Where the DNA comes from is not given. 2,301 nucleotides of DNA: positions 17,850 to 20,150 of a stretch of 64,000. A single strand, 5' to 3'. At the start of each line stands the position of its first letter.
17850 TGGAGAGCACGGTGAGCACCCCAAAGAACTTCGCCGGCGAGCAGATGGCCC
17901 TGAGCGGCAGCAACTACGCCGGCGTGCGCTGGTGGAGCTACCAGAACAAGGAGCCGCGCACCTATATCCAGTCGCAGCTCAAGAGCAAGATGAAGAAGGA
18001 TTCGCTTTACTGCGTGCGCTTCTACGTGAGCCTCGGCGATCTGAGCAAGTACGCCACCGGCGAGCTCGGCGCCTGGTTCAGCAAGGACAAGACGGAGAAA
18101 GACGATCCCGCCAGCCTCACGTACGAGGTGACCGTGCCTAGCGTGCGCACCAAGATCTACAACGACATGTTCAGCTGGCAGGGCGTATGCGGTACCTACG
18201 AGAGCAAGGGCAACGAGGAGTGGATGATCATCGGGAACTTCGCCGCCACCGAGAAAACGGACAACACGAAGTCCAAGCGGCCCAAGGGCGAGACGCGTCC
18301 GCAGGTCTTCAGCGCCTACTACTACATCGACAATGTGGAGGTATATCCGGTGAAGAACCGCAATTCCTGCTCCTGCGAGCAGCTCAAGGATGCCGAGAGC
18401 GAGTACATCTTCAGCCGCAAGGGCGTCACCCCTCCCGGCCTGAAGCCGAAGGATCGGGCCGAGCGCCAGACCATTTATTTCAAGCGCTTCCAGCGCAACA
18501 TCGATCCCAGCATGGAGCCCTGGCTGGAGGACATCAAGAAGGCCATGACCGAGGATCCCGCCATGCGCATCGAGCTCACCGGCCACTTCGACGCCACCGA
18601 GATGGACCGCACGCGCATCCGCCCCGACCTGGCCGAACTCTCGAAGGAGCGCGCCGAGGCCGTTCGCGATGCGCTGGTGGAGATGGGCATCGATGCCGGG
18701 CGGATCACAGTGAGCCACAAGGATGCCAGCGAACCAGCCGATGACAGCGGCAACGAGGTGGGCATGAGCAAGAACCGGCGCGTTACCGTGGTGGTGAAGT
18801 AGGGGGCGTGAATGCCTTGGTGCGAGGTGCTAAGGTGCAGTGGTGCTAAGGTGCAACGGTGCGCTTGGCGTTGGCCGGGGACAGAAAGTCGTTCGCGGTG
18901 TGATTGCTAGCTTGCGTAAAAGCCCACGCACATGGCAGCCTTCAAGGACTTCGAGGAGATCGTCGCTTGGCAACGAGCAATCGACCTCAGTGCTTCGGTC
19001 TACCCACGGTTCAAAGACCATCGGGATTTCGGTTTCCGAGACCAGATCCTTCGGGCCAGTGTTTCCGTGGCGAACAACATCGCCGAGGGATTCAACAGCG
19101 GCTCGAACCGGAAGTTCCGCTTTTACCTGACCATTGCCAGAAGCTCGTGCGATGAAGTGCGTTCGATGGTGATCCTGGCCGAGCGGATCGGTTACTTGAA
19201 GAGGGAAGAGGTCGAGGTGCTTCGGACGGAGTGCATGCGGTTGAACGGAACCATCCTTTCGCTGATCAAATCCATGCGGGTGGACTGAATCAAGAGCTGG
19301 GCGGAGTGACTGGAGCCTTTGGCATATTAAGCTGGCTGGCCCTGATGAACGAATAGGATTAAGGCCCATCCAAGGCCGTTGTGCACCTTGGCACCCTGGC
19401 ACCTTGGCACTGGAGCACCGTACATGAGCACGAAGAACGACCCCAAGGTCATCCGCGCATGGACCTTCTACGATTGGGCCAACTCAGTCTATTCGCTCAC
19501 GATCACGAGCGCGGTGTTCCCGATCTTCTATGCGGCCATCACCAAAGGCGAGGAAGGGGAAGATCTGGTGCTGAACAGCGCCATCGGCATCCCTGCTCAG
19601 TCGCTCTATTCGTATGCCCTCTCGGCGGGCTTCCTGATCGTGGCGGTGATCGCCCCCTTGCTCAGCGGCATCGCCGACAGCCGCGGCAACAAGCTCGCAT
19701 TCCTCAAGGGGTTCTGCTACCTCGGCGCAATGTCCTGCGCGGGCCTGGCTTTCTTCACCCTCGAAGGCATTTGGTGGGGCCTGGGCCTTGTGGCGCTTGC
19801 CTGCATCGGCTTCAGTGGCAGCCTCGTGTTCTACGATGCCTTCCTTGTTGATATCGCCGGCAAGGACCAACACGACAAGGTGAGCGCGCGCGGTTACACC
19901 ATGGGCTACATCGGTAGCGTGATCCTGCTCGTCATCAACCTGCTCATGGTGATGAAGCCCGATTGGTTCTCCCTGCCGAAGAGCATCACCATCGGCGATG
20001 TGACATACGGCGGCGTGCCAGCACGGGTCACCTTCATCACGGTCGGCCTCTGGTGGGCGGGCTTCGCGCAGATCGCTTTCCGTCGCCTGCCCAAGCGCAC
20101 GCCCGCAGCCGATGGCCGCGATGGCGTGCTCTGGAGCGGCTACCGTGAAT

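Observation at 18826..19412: Four-helix-bundle (Avd/IVS-type) gene embedded between ~30-bp inverted repeats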

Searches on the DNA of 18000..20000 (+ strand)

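Call 8: search_rna_families(source=window, start=18000, end=20000, threshold=evalue, max_evalue=1)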
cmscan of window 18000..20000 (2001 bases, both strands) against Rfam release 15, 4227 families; matches with E-value up to 1: 1.
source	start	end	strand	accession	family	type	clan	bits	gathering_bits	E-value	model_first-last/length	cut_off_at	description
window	18430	18505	-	RF00195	RsmY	Gene; sRNA;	CL00106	15.1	57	0.86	1-121/121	no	RsmY RNA family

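Call 31: search_rna_families(sources=[L001, L002, L003, L004, L005, L006, L007, L009, L010, L012, L013, L016, L018, L019, L020, L021, L022, L035, L037, L038], threshold=gathering)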
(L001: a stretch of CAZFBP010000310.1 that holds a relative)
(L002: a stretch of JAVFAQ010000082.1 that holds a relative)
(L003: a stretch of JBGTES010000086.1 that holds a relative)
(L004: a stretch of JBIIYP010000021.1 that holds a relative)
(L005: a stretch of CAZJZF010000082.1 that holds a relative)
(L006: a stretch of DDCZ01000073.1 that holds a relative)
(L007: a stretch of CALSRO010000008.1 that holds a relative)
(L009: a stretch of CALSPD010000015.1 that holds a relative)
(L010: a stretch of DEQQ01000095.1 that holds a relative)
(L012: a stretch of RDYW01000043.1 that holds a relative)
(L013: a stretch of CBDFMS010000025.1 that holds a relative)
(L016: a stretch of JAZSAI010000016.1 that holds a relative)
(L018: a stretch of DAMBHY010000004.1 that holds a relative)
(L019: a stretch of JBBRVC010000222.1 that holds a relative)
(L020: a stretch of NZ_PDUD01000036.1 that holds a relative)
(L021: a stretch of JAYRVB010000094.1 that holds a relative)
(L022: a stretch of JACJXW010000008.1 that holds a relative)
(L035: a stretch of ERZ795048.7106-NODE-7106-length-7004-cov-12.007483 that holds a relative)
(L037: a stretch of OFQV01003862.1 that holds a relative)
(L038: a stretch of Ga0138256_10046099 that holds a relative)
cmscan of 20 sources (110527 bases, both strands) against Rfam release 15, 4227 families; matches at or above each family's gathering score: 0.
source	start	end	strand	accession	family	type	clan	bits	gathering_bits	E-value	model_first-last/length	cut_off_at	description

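Call 64: search_rna_families(source=L108, threshold=gathering)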
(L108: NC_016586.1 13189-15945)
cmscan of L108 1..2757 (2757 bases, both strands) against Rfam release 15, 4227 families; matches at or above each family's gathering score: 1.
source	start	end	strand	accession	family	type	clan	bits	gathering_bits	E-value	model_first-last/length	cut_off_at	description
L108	2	2757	+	RF02541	LSU_rRNA_bacteria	Gene; rRNA;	CL00112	2165.5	50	0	1-2477/2925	3'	Bacterial large subunit ribosomal RNA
